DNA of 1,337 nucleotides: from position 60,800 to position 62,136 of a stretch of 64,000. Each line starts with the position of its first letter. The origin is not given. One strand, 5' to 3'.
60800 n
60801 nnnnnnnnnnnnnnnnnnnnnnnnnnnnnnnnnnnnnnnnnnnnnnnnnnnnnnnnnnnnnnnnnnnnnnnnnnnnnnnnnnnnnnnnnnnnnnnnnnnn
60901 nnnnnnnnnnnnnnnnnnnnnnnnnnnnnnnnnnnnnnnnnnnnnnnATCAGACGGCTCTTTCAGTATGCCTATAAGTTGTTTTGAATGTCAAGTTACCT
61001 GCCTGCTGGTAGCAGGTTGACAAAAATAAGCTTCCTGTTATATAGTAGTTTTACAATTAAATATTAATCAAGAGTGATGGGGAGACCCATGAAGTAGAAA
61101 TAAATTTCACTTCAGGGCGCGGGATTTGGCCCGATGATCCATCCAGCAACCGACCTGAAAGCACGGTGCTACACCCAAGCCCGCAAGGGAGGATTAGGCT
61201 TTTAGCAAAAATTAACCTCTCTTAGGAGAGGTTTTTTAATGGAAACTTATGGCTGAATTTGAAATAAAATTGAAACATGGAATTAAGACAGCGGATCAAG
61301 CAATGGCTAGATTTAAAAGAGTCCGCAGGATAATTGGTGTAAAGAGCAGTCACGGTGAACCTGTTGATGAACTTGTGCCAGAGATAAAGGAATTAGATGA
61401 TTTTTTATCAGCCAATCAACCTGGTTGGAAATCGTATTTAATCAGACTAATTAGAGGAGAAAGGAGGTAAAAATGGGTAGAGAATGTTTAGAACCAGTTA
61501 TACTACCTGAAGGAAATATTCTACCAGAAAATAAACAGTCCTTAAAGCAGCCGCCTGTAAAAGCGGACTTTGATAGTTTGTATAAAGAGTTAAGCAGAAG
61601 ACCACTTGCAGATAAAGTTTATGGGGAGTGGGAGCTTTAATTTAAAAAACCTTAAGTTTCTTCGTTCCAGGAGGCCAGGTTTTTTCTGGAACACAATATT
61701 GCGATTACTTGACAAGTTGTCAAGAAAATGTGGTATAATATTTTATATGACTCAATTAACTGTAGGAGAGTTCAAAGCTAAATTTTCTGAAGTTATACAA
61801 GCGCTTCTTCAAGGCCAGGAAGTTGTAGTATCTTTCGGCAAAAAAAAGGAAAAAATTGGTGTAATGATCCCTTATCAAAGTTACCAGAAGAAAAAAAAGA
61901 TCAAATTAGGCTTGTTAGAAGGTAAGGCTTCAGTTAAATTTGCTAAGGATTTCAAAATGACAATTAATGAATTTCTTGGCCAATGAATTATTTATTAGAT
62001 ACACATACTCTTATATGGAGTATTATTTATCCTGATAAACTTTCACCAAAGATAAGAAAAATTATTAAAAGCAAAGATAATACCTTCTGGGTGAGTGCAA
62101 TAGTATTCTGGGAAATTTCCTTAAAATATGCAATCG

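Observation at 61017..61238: Promoter-to-terminator unit of ~190 nt with GC-rich helices and no ORF: candidate ncRNA or riboswitch-like leader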

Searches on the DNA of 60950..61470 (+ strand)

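Call 4: search_rna_families(source=window, start=60950, end=61300, threshold=evalue, max_evalue=10, show_alignments=6)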
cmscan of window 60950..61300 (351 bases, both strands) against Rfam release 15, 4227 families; matches with E-value up to 10: 7.
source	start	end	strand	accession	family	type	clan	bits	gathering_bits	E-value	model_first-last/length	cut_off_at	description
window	61060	61222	+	RF01725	SAM-I-IV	Cis-reg; riboswitch;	CL00012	38.6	41.1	6.2e-05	1-99/99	no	SAM-I/IV (S-adenosyl methionine) riboswitch aptamer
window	61204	61271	-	RF02064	STnc370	Gene; sRNA;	-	20.3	54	3.2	1-71/71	no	Enterobacterial sRNA STnc370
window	61094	61238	+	RF02766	Ysr49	Gene; sRNA;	-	18.7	95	0.22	1-124/124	no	Yersinia sRNA 49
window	61198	61245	-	RF00724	mir-282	Gene; miRNA;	-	15.7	55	3.3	1-92/92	no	mir-282 microRNA precursor family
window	61231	61276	-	RF01315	CRISPR-DR2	Gene; CRISPR;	CL00014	15.5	37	5.1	1-30/30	no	CRISPR RNA direct repeat element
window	61034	61116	+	RF01496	Afu_182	Gene; sRNA;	-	14.8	65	1.8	25-106/195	no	A. fumigatus sRNA Afu_182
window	61206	61241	+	RF02076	STnc100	Gene; sRNA;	-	11.2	47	4.1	168-203/206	no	Gammaproteobacterial sRNA STnc100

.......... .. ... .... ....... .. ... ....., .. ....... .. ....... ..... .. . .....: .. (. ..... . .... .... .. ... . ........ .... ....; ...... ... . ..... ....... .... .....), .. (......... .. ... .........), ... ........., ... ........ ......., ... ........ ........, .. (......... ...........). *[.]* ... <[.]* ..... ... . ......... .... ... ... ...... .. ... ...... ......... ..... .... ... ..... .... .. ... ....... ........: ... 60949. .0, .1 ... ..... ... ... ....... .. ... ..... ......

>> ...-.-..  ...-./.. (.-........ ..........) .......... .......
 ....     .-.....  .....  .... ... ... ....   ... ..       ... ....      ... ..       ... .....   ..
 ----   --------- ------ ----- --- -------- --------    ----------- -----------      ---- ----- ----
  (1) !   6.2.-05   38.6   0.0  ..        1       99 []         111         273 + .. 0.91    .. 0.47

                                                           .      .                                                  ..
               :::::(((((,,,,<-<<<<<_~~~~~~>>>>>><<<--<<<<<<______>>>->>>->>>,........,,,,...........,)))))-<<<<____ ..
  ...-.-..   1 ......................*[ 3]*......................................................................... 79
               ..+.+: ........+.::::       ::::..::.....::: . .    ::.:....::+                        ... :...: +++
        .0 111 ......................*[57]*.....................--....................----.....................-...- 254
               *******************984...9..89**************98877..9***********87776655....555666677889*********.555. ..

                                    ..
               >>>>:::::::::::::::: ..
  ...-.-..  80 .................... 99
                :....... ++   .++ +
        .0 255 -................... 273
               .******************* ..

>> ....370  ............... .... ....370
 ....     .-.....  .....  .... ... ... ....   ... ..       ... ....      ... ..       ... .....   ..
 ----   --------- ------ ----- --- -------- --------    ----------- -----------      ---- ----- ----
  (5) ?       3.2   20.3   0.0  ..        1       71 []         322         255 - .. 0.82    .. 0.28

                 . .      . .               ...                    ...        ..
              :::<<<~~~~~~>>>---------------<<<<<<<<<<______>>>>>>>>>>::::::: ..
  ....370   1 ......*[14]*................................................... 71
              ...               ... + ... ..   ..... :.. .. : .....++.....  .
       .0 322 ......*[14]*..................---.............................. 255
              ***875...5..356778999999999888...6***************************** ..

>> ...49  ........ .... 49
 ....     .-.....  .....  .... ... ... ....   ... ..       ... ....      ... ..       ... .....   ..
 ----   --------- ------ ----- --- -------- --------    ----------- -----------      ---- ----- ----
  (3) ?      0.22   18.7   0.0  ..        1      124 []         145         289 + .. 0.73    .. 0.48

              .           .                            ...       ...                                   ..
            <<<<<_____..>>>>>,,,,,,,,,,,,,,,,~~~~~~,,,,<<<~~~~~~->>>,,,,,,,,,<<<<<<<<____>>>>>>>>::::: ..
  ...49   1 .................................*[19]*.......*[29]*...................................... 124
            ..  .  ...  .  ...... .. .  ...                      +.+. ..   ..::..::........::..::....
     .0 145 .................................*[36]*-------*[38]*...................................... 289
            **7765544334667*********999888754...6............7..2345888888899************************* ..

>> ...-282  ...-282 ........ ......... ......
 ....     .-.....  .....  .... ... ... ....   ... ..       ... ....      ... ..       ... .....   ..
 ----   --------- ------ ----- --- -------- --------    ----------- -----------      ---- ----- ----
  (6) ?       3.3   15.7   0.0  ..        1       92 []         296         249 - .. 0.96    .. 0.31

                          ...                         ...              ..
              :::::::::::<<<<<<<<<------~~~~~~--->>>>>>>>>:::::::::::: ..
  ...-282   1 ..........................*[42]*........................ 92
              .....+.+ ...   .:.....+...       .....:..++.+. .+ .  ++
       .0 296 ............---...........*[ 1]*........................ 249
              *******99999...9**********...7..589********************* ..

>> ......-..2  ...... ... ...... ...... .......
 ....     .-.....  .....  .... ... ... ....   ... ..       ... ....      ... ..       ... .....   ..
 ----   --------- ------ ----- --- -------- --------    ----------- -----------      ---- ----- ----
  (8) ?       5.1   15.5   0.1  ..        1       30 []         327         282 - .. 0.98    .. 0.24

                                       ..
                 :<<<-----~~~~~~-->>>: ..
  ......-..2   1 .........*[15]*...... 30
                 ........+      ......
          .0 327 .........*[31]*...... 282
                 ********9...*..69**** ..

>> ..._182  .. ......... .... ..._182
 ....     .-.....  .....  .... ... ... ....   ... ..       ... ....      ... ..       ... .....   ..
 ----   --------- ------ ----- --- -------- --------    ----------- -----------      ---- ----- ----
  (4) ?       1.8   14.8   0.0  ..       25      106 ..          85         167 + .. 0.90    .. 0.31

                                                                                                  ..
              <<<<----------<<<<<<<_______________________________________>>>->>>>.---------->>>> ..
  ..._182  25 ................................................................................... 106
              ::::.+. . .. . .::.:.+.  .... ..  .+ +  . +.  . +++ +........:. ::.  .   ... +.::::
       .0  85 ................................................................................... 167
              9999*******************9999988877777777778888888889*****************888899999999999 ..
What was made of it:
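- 61060..61199 (+): SAM-I (S-box) aptamer, whole extent. Rfam SAM-I/IV scores 38.6 bits, E 6e-5, below its gathering score (call 4).
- On SAM-I riboswitch (RF00162): The best match is SAM-I/IV at 38.6 bits against 41.1 (call 4).
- On Fluoride riboswitch (crcB motif): No match appears even at E <= 10 in 60950-61300 (call 4).
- Closest known: SAM-I / S-box riboswitch. Different: The element scores below the Rfam gathering thresholds (call 4).
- Closest known: SAM-I/IV riboswitch. Same: It is the best-scoring Rfam model, and the ligand-binding core is shared (call 4).
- Checked: The fluoride resemblance is not supported: there is no fluoride-family match even at E <= 10 (call 4).
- Rfam's best match is a SAM-clan model (SAM-I/IV, 38.6 bits, E 6e-5), with a 57-nt insert where the model has 3 nt in P2 (call 4). 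No fluoride-family match appears even at E <= 10 (call 4).
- Tried and rejected: Fluoride riboswitch: no Rfam match (call 4).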

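Call 65: search_with_rna_model(model_id=R1, source=L069, max_evalue=0.001, show_alignments=1)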
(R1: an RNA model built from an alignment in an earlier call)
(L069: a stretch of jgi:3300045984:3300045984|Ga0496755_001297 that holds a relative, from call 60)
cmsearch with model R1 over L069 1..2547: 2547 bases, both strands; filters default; matches with E-value up to 0.001: 1.
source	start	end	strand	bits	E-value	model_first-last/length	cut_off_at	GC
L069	1875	2087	+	65.8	9.4e-20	1-109/109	no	0.51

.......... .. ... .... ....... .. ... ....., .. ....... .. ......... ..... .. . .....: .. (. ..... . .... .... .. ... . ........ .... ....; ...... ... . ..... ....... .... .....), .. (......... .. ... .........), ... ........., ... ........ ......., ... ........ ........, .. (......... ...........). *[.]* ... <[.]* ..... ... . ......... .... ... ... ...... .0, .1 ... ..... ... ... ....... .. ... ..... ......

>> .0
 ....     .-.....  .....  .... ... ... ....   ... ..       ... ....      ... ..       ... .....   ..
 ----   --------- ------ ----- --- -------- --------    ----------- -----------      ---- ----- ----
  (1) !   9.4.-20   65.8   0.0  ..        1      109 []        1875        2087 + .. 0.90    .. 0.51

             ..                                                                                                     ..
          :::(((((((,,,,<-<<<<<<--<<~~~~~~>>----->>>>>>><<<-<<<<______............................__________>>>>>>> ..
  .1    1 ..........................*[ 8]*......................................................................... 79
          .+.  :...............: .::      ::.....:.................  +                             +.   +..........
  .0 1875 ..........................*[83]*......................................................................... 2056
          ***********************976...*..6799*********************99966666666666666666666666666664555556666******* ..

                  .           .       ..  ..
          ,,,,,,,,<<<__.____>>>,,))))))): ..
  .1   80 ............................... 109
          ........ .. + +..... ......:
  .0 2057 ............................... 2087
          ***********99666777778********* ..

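Call 84: search_rna_families(sources=[L034, L035, L036, L037, L038, L040, L042, L044, L045, L046, L047, L049, L053, L056, L057, L061, L066, L067, L069], threshold=evalue, max_evalue=0.01)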
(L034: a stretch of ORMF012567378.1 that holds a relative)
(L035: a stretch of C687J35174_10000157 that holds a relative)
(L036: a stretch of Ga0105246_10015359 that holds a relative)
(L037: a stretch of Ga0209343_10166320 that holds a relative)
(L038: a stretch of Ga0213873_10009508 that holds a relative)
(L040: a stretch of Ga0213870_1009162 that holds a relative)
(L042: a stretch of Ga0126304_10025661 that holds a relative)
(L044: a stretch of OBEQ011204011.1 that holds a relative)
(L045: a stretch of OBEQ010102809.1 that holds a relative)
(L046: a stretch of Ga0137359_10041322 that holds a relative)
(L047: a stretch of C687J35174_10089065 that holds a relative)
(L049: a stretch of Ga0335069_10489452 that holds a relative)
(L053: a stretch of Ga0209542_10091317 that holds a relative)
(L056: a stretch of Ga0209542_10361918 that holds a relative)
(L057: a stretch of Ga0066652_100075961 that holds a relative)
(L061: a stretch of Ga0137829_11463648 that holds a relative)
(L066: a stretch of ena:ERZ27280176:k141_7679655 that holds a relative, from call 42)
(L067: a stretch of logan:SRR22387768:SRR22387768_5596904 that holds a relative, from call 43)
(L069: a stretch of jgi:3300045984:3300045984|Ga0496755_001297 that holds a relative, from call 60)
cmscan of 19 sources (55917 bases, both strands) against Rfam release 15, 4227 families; matches with E-value up to 0.01: 20.
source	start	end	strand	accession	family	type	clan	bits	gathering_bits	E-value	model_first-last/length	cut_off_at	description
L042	226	297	-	RF00005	tRNA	Gene; tRNA;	CL00001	70.4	29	2.1e-13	1-71/71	no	tRNA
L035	1286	1392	+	RF00162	SAM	Cis-reg; riboswitch;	CL00012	57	44.4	1.4e-10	1-108/108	no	SAM riboswitch aptamer (S box leader)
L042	3137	3217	+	RF03167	c-di-GMP-I-GGC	Cis-reg; riboswitch;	CL00126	54.2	59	4.7e-10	1-80/80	no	c-di-GMP-I-GGC riboswitch aptamer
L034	2025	2126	+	RF00162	SAM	Cis-reg; riboswitch;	CL00012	52.7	44.4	2.4e-09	1-108/108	no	SAM riboswitch aptamer (S box leader)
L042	32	134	-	RF00162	SAM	Cis-reg; riboswitch;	CL00012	52.4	44.4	3e-09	1-108/108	no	SAM riboswitch aptamer (S box leader)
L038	1918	2018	+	RF00162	SAM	Cis-reg; riboswitch;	CL00012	52.2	44.4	3.3e-09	1-108/108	no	SAM riboswitch aptamer (S box leader)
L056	176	280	+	RF00162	SAM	Cis-reg; riboswitch;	CL00012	50.6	44.4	1e-08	1-108/108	no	SAM riboswitch aptamer (S box leader)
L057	881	979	-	RF00162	SAM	Cis-reg; riboswitch;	CL00012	48.2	44.4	5.1e-08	1-108/108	no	SAM riboswitch aptamer (S box leader)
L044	5237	5355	-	RF00162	SAM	Cis-reg; riboswitch;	CL00012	48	44.4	5.7e-08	1-108/108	no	SAM riboswitch aptamer (S box leader)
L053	2433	2536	+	RF00162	SAM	Cis-reg; riboswitch;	CL00012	46.8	44.4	1.3e-07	1-108/108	no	SAM riboswitch aptamer (S box leader)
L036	1745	1852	-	RF00162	SAM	Cis-reg; riboswitch;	CL00012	45.2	44.4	3.8e-07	1-108/108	no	SAM riboswitch aptamer (S box leader)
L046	2222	2319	+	RF00162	SAM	Cis-reg; riboswitch;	CL00012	44.7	44.4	5.3e-07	1-108/108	no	SAM riboswitch aptamer (S box leader)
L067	1258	1407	+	RF00162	SAM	Cis-reg; riboswitch;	CL00012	43.6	44.4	1.1e-06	1-108/108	no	SAM riboswitch aptamer (S box leader)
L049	1166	1274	-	RF00162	SAM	Cis-reg; riboswitch;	CL00012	43.2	44.4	1.5e-06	1-108/108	no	SAM riboswitch aptamer (S box leader)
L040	382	543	+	RF00162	SAM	Cis-reg; riboswitch;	CL00012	41.9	44.4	3.4e-06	1-108/108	no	SAM riboswitch aptamer (S box leader)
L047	2208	2337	-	RF00162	SAM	Cis-reg; riboswitch;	CL00012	41.4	44.4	4.7e-06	1-108/108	no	SAM riboswitch aptamer (S box leader)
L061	738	900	+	RF00162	SAM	Cis-reg; riboswitch;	CL00012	38.5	44.4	3.2e-05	1-108/108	no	SAM riboswitch aptamer (S box leader)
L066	1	102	+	RF00162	SAM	Cis-reg; riboswitch;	CL00012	38.4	44.4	3.6e-05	1-108/108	no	SAM riboswitch aptamer (S box leader)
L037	1113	1211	+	RF00162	SAM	Cis-reg; riboswitch;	CL00012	36.4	44.4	0.00013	1-108/108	no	SAM riboswitch aptamer (S box leader)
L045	73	220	-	RF00162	SAM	Cis-reg; riboswitch;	CL00012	34.4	44.4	0.00053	1-108/108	no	SAM riboswitch aptamer (S box leader)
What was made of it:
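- Of 19 related metagenomic loci, 17 match RF00162, 10 of them at or above the gathering score (call 84).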

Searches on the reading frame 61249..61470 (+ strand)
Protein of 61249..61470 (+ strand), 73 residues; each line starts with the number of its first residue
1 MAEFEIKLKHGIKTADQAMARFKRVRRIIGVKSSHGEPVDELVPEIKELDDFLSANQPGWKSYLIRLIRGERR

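Call 8: search_protein_families(library=pfam, proteins=[window:61249-61470:+], max_evalue=0.1)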
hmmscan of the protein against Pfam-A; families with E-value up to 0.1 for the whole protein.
window:61249-61470:+ (73 aa): 0 families

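Call 11: find_encoding_contigs(protein=window:61249-61470:+, flank=5000, max_places=10)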
Protein window:61249-61470:+ (73 aa): no gene with exactly this product is on record in the collection.

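Call 14: find_homologous_proteins(query=window:61249-61470:+, max_evalue=0.01)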
Query window:61249-61470:+ (73 aa): 1 proteins with E <= 0.01 among 1 candidates.
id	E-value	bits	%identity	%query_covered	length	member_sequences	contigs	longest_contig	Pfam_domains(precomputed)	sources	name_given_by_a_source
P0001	2.6e-40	153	100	100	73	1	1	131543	-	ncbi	-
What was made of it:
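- Tried and rejected: A word-indexed search with the 73-aa ORF found only itself (call 14).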

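Call 39: search_protein_representatives(protein=window:61249-61470:+)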
Query: 73 residues. Proteins with E-value up to 0.001 (for the whole library): 2; up to 1e-10: 0; up to 1e-30: 0. The best 2 are listed.
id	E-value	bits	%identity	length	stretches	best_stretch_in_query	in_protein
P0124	1.1e-09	54.4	52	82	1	3-63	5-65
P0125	1.5e-09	54.0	47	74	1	5-62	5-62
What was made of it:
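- The 73-aa ORF has homologs at E 1e-9 (call 39).
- Tried and rejected: The exhaustive HMMER search was needed to find relatives (call 39).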

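Call 42: find_encoding_contigs(protein=P0124, flank=3000, max_places=5)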
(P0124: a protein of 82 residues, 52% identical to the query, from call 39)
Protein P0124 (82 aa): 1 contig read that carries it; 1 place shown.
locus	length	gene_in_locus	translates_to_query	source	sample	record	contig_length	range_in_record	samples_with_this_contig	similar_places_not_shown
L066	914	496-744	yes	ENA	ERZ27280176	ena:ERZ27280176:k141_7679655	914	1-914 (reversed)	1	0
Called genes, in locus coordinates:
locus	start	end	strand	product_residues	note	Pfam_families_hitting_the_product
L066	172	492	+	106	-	-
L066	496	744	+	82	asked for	-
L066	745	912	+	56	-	?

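Call 43: find_encoding_contigs(protein=P0125, flank=3000, max_places=5)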
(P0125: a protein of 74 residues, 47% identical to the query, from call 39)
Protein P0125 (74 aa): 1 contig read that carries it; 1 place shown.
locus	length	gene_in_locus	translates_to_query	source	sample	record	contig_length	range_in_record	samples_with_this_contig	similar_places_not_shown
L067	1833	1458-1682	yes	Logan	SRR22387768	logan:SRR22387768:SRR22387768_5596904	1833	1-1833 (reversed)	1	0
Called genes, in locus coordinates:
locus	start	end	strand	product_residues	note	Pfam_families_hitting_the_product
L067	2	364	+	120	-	?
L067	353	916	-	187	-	PF10469:AKAP7_NLS (weak), PF02834:LigT_PEase (weak), PF13563:2_5_RNA_ligase2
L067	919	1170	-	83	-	-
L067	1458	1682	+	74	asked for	-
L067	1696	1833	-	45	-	?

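Call 58: find_homologous_proteins(query=A1, max_evalue=0.001)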
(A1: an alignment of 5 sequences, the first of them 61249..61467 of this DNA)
Query A1 (5 sequences) (73 aa, profile of the alignment): 9 proteins with E <= 0.001 among 76 candidates.
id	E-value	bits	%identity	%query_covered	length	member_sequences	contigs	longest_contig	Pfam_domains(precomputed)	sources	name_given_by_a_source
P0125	2.0e-30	123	48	85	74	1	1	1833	-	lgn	-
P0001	7.7e-27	111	100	100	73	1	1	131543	-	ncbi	-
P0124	2.8e-26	109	53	82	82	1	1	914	-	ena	-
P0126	2.1e-22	97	40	60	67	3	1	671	-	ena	-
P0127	2.1e-20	91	40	60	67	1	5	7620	-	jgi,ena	-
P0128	2.7e-20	90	23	75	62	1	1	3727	-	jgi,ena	-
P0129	1.9e-19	88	40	60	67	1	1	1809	-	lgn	-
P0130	1.2e-18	85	30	77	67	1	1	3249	-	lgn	-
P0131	1.1e-17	82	22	74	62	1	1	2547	-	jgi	jgi:cell fate (sporulation/competence/biofilm development) regulator YlbF (YheA/YmcA/DUF963 family)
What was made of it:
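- The downstream ORF is intact and belongs to a family linked to SAM-I aptamers (calls 39, 58).
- Tried and rejected: One relative carries a JGI label 'YlbF-family regulator' (call 58), which I did not verify.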

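Call 59: find_encoding_contigs(protein=P0130, flank=3000, max_places=3)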
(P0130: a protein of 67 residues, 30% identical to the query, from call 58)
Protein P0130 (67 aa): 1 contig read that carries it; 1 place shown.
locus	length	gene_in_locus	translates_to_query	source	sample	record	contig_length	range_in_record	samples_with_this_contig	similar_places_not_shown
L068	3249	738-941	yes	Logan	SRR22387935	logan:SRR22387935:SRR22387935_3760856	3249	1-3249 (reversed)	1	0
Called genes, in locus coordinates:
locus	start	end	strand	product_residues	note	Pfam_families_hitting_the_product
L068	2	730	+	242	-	?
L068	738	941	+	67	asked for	-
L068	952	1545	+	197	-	-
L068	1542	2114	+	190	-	-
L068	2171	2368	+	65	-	-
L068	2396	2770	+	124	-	-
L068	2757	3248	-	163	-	?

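Call 60: find_encoding_contigs(protein=P0131, flank=3000, max_places=3)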
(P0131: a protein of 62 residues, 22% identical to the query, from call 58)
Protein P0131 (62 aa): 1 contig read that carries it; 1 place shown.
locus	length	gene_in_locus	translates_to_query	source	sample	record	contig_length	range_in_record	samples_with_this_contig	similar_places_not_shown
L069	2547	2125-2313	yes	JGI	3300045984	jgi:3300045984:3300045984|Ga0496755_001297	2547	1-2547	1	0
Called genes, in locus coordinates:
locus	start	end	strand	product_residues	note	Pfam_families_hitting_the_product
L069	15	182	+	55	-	PF00403:HMA (weak)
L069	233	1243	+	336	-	PF00389:2-Hacid_dh, PF02826:2-Hacid_dh_C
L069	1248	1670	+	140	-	-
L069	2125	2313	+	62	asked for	-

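Call 61: find_encoding_contigs(protein=P0129, flank=3000, max_places=3)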
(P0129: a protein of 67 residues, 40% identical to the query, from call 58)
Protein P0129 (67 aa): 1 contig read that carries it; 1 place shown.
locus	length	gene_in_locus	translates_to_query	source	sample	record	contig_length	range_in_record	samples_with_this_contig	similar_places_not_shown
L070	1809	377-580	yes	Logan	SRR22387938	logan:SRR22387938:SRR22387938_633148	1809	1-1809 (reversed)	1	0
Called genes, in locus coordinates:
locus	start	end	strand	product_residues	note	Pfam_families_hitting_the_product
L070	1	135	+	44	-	?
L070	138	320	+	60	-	-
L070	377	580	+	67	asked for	-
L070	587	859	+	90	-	-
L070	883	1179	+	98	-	-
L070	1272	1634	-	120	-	PF05635:23S_rRNA_IVP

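Call 72: predict_structure(alignment_id=A4)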
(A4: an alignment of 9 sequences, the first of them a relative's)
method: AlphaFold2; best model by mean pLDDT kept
length: 73 residues; sequences in the alignment: 9
mean_pLDDT: 73.6   pTM: 0.57
mean pLDDT of the five models: 73.6, 72.9, 71.4, 71.1, 68.8
residues with pLDDT >= 90: 0; 70-90: 49; 50-70: 14; < 50: 10
segments of 3 or more residues with pLDDT < 50: 1-7, 71-73
pLDDT, mean of each block of 10 residues (from residue 1): 45 81 87 83 85 83 60 43
secondary structure, 60 per line:
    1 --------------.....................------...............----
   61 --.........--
elements in order: H15-35 H42-56 H63-71
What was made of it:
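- Tried and rejected: The AlphaFold model is a helical hairpin with pLDDT 73.6 (call 72).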

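Call 77: fold_search(model_id=the predicted structure, library=pdb)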
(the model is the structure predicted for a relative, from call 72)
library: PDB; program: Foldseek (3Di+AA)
matches with E <= 10: 48; with E <= 0.001: 0
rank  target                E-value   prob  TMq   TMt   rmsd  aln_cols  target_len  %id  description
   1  6hdz_A                1.5e+00  0.82  0.54  0.10   5.9        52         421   19  Pseudomonas aeruginosa Seryl-tRNA Synthetase in Complex with 5'-O-(N-(L-seryl)-Sulfamoyl)uridine (released 2019-12-04)
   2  6he3_A                1.6e+00  0.80  0.54  0.10   5.9        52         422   19  Pseudomonas aeruginosa Seryl-tRNA Synthetase in Complex with 5'-O-(N-(L-seryl)-sulfamoyl)cytidine (released 2019-12-04)
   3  8ap7_O                1.6e+00  0.21  0.42  0.34  15.1        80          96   15  membrane region of the Trypanosoma brucei mitochondrial ATP synthase dimer (released 2022-10-26)
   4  6r1m_A                2.1e+00  0.75  0.55  0.10   6.2        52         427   23  Crystal structure of E. coli seryl-tRNA synthetase complexed to seryl sulfamoyl adenosine (released 2020-01-22)
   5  6he1_A                2.1e+00  0.72  0.55  0.10   6.0        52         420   19  Pseudomonas aeruginosa Seryl-tRNA Synthetase in Complex with 5'-O-(N-(L-seryl)-sulfamoyl)N3-methyluridine (released 2019-12-04)
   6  6r1m_B                2.2e+00  0.72  0.56  0.10   6.1        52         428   23  Crystal structure of E. coli seryl-tRNA synthetase complexed to seryl sulfamoyl adenosine (released 2020-01-22)
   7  6r1o                  2.5e+00  0.66  0.55  0.10   6.2        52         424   23  Crystal structure of E. coli seryl-tRNA synthetase complexed to a seryl sulfamoyl adenosine derivative (released 2020-01-22)
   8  6x94                  3.0e+00  0.57  0.55  0.10   6.2        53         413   11  An orthogonal seryl-tRNA synthetase/tRNA pair for noncanonical amino acid mutagenesis in Escherichia coli (released 2020-11-04)
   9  6b87_A                3.6e+00  0.44  0.53  0.39   6.7        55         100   24  Crystal structure of transmembrane protein TMHC2_E (released 2018-03-14)
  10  6sle_B                3.8e+00  0.30  0.55  0.17   7.4        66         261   15  Structure of Reductive Aminase from Neosartorya fumigata in complex with NADP+ (released 2020-06-24)
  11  9q1v_A                3.8e+00  0.20  0.39  0.41   3.6        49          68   22  Crystal Structure of de novo design FimH minibinder F7 complex (released 2025-09-17)
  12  3qne                  4.1e+00  0.57  0.54  0.09   4.8        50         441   20  Candida albicans seryl-tRNA synthetase (released 2011-08-03)
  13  6sle_E                4.3e+00  0.28  0.55  0.17   7.5        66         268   15  Structure of Reductive Aminase from Neosartorya fumigata in complex with NADP+ (released 2020-06-24)
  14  5a9r                  4.3e+00  0.25  0.54  0.15   7.6        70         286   18  Apo form of Imine reductase from Amycolatopsis orientalis (released 2016-06-01)
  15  6ahx                  4.3e+00  0.23  0.42  0.49   2.9        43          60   19  Copper-Sensing Operon Regulator Protein (CsoRGz) (released 2019-10-23)
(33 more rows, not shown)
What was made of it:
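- Tried and rejected: Foldseek against the PDB gave nothing better than E about 1.5 (call 77).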

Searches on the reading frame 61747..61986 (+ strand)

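Call 8: search_protein_families(library=pfam, proteins=[window:61747-61986:+], max_evalue=0.1)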
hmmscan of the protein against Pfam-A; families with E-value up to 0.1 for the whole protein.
window:61747-61986:+ (79 aa): 1 family
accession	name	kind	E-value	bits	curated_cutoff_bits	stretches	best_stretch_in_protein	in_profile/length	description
PF02604.26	PhdYeFM_antitox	-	0.0004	20.5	29.8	1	1-53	1-51/74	Antitoxin Phd_YefM, type II toxin-antitoxin system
